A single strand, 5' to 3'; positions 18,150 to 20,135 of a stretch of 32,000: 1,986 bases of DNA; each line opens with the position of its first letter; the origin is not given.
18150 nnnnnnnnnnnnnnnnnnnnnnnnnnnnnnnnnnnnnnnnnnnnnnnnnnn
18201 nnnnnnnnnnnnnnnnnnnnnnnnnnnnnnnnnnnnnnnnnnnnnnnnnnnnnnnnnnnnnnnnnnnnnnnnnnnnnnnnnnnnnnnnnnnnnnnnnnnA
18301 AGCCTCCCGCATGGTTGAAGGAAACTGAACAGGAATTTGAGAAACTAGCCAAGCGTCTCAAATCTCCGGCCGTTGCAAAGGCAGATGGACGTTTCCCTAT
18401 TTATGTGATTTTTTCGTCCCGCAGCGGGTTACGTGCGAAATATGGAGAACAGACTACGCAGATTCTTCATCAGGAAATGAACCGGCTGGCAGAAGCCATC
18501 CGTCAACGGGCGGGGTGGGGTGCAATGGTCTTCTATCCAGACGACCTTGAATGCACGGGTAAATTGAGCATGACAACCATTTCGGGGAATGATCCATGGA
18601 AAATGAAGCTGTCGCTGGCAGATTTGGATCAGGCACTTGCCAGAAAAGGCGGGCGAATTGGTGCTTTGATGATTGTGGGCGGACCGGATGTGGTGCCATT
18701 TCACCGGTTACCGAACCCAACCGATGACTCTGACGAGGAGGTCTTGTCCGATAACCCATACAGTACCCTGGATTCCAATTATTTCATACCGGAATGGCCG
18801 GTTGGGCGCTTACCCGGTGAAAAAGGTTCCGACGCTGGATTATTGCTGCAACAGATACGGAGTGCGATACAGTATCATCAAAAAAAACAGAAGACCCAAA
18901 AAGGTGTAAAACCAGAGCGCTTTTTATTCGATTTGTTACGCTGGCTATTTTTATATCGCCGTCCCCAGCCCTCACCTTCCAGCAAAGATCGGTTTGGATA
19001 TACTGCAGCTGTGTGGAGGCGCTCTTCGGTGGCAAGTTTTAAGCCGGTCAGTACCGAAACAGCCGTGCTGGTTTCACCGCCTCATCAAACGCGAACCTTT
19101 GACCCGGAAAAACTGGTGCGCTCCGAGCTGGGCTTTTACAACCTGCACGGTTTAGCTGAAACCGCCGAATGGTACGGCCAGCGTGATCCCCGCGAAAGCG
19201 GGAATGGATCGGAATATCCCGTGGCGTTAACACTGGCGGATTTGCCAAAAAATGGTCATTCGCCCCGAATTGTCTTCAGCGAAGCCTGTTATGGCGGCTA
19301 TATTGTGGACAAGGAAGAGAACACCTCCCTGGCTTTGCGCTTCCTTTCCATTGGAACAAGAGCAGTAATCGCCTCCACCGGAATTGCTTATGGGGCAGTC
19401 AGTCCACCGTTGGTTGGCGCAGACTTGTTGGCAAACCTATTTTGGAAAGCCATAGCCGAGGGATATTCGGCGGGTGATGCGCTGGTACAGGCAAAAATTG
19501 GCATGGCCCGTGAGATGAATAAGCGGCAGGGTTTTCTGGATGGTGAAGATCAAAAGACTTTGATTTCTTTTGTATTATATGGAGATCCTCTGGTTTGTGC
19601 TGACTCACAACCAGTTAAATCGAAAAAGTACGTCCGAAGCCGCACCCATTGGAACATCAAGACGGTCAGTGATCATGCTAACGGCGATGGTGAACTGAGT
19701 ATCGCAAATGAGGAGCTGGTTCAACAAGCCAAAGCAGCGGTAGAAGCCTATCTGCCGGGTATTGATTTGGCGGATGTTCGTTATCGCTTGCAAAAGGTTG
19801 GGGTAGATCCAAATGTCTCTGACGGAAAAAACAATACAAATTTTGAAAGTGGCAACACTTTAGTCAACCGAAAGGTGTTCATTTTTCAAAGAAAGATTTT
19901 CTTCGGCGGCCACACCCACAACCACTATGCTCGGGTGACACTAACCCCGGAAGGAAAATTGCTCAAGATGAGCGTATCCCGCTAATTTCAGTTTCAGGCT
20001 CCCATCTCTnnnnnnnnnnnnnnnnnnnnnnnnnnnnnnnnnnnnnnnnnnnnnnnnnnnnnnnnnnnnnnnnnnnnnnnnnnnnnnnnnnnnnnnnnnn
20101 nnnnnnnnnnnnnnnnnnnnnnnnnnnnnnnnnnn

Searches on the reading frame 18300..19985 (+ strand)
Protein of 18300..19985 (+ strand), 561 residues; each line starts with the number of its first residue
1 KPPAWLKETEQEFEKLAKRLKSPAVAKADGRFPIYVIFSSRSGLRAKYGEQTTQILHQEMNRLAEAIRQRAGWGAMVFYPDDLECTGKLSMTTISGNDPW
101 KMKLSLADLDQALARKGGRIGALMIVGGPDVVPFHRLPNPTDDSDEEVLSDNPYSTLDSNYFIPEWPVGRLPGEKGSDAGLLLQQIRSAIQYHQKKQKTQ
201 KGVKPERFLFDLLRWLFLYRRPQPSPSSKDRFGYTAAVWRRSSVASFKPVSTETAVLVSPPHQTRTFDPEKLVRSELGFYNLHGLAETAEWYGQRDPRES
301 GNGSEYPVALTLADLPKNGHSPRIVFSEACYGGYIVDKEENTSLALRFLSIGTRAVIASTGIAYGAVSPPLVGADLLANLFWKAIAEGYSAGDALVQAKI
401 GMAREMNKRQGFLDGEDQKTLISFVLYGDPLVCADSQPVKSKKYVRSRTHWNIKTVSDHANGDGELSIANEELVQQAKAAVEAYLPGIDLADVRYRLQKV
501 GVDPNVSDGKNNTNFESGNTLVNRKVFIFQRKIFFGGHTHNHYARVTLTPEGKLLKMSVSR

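Call 30: find_homologous_proteins(query=window:18300-19985:+, max_evalue=0.00001)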
Query window:18300-19985:+ (561 aa): 2824 proteins with E <= 0.00001 among 8000 candidates; the best 120 are listed.
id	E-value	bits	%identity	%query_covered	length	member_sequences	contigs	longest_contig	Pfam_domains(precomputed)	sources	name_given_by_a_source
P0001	0.0e+0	1286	100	100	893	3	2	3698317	PF14559.13,PF01364.25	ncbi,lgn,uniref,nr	ncbi:peptidase family C25 [Bellilinea caldifistulae]|uniref:Gingipain domain-containing protein n=1 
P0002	0.0e+0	1125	87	100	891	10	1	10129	PF14559.13,PF01364.25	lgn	-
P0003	0.0e+0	1125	86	100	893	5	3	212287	PF14559.13,PF01364.25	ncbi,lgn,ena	-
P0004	0.0e+0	1118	87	100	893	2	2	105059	PF14559.13,PF13428.13,PF01364.25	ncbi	-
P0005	0.0e+0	1116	86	100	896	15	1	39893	PF14559.13,PF01364.25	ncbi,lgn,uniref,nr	ncbi:tetratricopeptide repeat protein [Bellilinea sp.]|uniref:tetratricopeptide repeat protein n=1 T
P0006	0.0e+0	1101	84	100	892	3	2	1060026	PF14559.13,PF13428.13,PF01364.25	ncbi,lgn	ncbi:MAG: hypothetical protein AB1457_01525 [Chloroflexota bacterium]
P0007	0.0e+0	1093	85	100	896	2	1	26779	PF14559.13,PF01364.25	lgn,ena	-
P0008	0.0e+0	1092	85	100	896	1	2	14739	PF14559.13,PF01364.25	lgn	-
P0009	0.0e+0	1089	85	100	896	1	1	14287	PF14559.13,PF01364.25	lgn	-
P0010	0.0e+0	1082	84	100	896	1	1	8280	PF14559.13,PF01364.25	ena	-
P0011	6.2e-297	1004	77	100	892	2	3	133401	PF13428.13,PF01364.25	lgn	-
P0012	1.3e-261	887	69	100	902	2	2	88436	PF01364.25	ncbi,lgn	-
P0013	1.6e-261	887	83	82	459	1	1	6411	PF01364.25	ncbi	-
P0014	4.8e-255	866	67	100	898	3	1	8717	PF14559.13,PF01364.25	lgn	-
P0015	1.2e-234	798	62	100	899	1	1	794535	PF14559.13,PF13428.13,PF01364.25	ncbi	-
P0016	2.0e-234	798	63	100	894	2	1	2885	PF14559.13,PF13428.13,PF01364.25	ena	-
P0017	3.1e-234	797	64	100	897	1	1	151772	PF01364.25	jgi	jgi:tetratricopeptide (TPR) repeat protein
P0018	1.5e-225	768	62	100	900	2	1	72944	PF14559.13,PF01364.25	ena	-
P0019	3.9e-222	757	59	100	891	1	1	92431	PF14559.13,PF13428.13,PF01364.25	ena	-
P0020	4.8e-222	757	60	100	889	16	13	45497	PF01364.25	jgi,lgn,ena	-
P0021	3.2e-219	748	60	100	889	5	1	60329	PF01364.25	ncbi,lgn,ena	-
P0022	8.6e-219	746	59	100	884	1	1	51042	PF01364.25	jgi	-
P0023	2.1e-218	745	59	100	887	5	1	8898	PF01364.25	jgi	-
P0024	2.2e-218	745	59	100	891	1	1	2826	PF14559.13,PF13428.13,PF01364.25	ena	-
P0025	9.6e-218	743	59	100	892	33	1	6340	PF01364.25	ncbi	-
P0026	1.4e-217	742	58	100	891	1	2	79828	PF14559.13,PF13428.13,PF01364.25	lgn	-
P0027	2.0e-216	738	58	99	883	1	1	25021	PF01364.25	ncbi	-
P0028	2.4e-216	738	58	100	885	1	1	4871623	PF14559.13,PF13428.13,PF01364.25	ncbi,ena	-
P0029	4.6e-216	737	57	100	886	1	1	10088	PF14559.13,PF01364.25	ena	-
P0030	1.1e-215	736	58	99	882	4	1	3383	PF14559.13,PF13428.13,PF01364.25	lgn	-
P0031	1.2e-215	736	59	100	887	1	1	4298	PF01364.25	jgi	jgi:hypothetical protein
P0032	5.8e-215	733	58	99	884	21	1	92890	PF13428.13,PF01364.25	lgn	-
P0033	1.1e-214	733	58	100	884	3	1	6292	PF14559.13,PF01364.25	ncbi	-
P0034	3.7e-214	731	58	99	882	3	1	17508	PF01364.25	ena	-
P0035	1.2e-213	729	57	100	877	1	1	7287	PF14559.13,PF13428.13,PF01364.25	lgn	-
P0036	1.3e-213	729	58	99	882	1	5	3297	PF14559.13,PF13428.13,PF01364.25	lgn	-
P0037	7.9e-213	726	58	99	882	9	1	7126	PF14559.13,PF13428.13,PF01364.25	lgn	-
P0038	1.2e-211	722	58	99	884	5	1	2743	PF01364.25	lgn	-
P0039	1.6e-211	722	58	100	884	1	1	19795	PF13428.13,PF01364.25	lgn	-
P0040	3.3e-211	721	57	100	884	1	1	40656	PF01364.25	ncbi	-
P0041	2.5e-210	718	57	99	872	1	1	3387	PF14559.13,PF13428.13,PF01364.25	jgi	-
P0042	5.8e-210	717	57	100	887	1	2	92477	PF01364.25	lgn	-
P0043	1.2e-209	716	57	99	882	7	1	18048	PF14559.13,PF13428.13,PF01364.25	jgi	-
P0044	1.6e-208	712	56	100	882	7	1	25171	PF13428.13,PF01364.25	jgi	-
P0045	4.8e-207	707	56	99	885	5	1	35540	PF13428.13,PF01364.25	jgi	jgi:tetratricopeptide (TPR) repeat protein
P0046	5.2e-203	694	56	100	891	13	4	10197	PF14559.13,PF01364.25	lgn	-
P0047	5.2e-189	648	54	99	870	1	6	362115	PF14559.13,PF01364.25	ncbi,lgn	-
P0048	3.0e-188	645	53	99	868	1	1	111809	PF14559.13,PF13428.13,PF01364.25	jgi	jgi:tetratricopeptide (TPR) repeat protein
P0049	1.8e-187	643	53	99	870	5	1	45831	PF14559.13,PF01364.25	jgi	-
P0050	1.3e-186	640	53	99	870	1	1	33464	PF01364.25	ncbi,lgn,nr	ncbi:MAG TPA: hypothetical protein VN452_08430 [Longilinea sp.]|nr:hypothetical protein [Longilinea 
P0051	3.5e-185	635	52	99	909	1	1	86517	PF01364.25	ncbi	-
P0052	2.4e-184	632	52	99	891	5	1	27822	PF14559.13,PF13428.13,PF01364.25,PF13174.13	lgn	-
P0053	3.2e-184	632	53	98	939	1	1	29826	PF01364.25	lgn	-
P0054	3.6e-184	632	52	99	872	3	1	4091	PF01364.25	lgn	-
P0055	4.2e-184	632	52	99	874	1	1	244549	PF01364.25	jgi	jgi:hypothetical protein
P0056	5.6e-184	631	51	99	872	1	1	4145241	PF13428.13,PF01364.25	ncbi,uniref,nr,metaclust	ncbi:hypothetical protein LARV_02603 [Longilinea arvoryzae]|uniref:Gingipain domain-containing prote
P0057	2.1e-183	629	50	99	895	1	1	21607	PF01364.25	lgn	-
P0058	4.6e-183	628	51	99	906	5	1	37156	PF01364.25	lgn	-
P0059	4.6e-183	628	51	99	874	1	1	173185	PF14559.13,PF01364.25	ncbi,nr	ncbi:MAG: tetratricopeptide repeat protein [Anaerolineaceae bacterium]|nr:tetratricopeptide repeat p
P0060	7.9e-183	627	51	99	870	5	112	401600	PF01364.25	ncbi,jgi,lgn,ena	-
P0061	1.1e-182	627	50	99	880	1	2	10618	PF01364.25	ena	-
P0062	5.4e-182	625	50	99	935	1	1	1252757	PF13428.13,PF01364.25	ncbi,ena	-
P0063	9.5e-182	624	52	99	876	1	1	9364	PF01364.25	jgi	jgi:hypothetical protein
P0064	1.4e-181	623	51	99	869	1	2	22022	PF14559.13,PF13428.13,PF01364.25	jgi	jgi:tetratricopeptide (TPR) repeat protein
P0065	1.6e-181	623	50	99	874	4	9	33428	PF14559.13,PF13428.13,PF01364.25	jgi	jgi:tetratricopeptide (TPR) repeat protein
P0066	1.6e-181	623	51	99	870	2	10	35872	PF14559.13,PF01364.25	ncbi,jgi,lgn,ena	-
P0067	2.1e-181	623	53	99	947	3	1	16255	PF01364.25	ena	-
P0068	2.4e-181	623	51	99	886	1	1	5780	PF14559.13,PF13428.13,PF01364.25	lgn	-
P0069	2.5e-181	622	51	99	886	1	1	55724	PF01364.25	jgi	jgi:hypothetical protein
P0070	2.5e-181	622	50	99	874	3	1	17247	PF01364.25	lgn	-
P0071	2.6e-181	622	52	98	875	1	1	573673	PF14559.13,PF13428.13,PF01364.25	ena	-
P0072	2.8e-181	622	51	99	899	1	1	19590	PF14559.13,PF01364.25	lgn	-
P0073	3.2e-181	622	51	100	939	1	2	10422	PF01364.25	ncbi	-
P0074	4.3e-181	622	50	100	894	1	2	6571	PF01364.25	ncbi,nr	ncbi:MAG: hypothetical protein GYA17_11190 [Chloroflexi bacterium]|nr:hypothetical protein [Anaeroli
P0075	5.6e-181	621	51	99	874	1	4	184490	PF01364.25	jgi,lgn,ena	jgi:hypothetical protein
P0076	7.3e-181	621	51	99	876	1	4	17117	PF13428.13,PF01364.25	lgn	-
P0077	1.5e-180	620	52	99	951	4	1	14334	PF14559.13,PF01364.25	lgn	-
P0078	1.6e-180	620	51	99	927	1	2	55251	PF01364.25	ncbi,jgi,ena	-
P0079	1.8e-180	620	50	100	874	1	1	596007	PF01364.25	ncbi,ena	-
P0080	4.6e-180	618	51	99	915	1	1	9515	PF01364.25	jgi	jgi:hypothetical protein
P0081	6.3e-180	618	51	99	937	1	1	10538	PF14559.13,PF01364.25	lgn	-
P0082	1.2e-179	617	50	99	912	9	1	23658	PF01364.25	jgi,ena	-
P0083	1.4e-179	617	51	99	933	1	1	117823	PF01364.25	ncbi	-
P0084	1.4e-179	617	50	100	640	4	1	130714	PF01364.25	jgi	jgi:hypothetical protein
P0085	2.1e-179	616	50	99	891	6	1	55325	PF01364.25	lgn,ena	-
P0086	2.2e-179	616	51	99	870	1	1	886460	PF01364.25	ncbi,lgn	-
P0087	2.8e-179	616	51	99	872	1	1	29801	PF14559.13,PF01364.25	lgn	-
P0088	5.0e-179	615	51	99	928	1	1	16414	PF01364.25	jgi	jgi:hypothetical protein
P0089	5.3e-179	615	50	99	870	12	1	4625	PF01364.25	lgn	-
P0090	7.5e-179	614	50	99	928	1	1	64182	PF14559.13,PF01364.25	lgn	-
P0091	8.3e-179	614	50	99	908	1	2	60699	PF14559.13,PF13428.13,PF01364.25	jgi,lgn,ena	-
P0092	9.4e-179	614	50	99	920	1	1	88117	PF14559.13,PF13432.13,PF13428.13,PF01364.25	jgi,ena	-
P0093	1.7e-178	613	50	99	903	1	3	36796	PF14559.13,PF13428.13,PF01364.25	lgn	-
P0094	2.2e-178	613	50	99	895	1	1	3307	PF14559.13,PF13432.13,PF01364.25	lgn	-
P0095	2.5e-178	613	50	99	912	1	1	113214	PF01364.25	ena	-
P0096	3.1e-178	612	50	98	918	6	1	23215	PF14559.13,PF01364.25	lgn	-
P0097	3.2e-178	612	50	99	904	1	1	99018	PF14559.13,PF13432.13,PF13428.13,PF01364.25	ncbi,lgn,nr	ncbi:MAG: hypothetical protein HPY59_06325 [Anaerolineae bacterium]|nr:hypothetical protein [Anaerol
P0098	3.8e-178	612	49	98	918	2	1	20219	PF14559.13,PF13428.13,PF01364.25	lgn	-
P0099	4.1e-178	612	50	99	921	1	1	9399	PF01364.25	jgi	jgi:hypothetical protein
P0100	5.0e-178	612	50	98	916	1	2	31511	PF14559.13,PF01364.25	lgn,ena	-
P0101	5.7e-178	611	49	99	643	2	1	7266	PF01364.25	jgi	-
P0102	6.9e-178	611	50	99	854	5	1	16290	PF01364.25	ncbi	-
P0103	8.5e-178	611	51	99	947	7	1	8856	PF13428.13,PF01364.25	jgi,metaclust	metaclust:\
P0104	9.5e-178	611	51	99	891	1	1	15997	PF14559.13,PF13428.13,PF01364.25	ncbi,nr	ncbi:MAG TPA: C25 family cysteine peptidase [Levilinea sp.]|nr:C25 family cysteine peptidase [Levili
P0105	9.8e-178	611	51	98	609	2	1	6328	PF01364.25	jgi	jgi:hypothetical protein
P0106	1.2e-177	610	51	99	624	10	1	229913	PF01364.25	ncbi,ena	-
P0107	1.3e-177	610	50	99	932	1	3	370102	PF24575.2,PF01364.25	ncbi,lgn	-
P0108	1.4e-177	610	51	99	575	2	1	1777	PF01364.25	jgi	jgi:hypothetical protein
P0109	1.4e-177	610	50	100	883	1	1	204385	PF14559.13,PF01364.25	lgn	-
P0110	1.9e-177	610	50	98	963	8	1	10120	PF01364.25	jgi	-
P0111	2.4e-177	609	50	99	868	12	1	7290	PF01364.25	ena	-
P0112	2.6e-177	609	51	99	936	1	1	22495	PF14559.13,PF01364.25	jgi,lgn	jgi:tetratricopeptide (TPR) repeat protein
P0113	2.6e-177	609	52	99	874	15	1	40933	PF01364.25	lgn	-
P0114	2.9e-177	609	49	98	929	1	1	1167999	PF01364.25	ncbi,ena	-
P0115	3.1e-177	609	50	99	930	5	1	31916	PF24575.2,PF01364.25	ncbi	-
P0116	3.9e-177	609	50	99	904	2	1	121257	PF01364.25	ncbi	-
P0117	5.1e-177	608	49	99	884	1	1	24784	PF14559.13,PF13428.13,PF01364.25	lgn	-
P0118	5.1e-177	608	51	98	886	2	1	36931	PF14559.13,PF01364.25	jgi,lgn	jgi:tetratricopeptide (TPR) repeat protein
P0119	6.2e-177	608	50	99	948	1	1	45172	PF14559.13,PF25063.1,PF13428.13,PF13181.13,PF01364.25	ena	-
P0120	6.6e-177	608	51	99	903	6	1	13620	PF01364.25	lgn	-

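Call 47: search_solved_structures(query=window:18300-19985:+, max_evalue=1, show_alignments=1)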
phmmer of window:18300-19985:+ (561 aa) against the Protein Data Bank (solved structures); distinct sequences matched with E-value up to 1: 0.
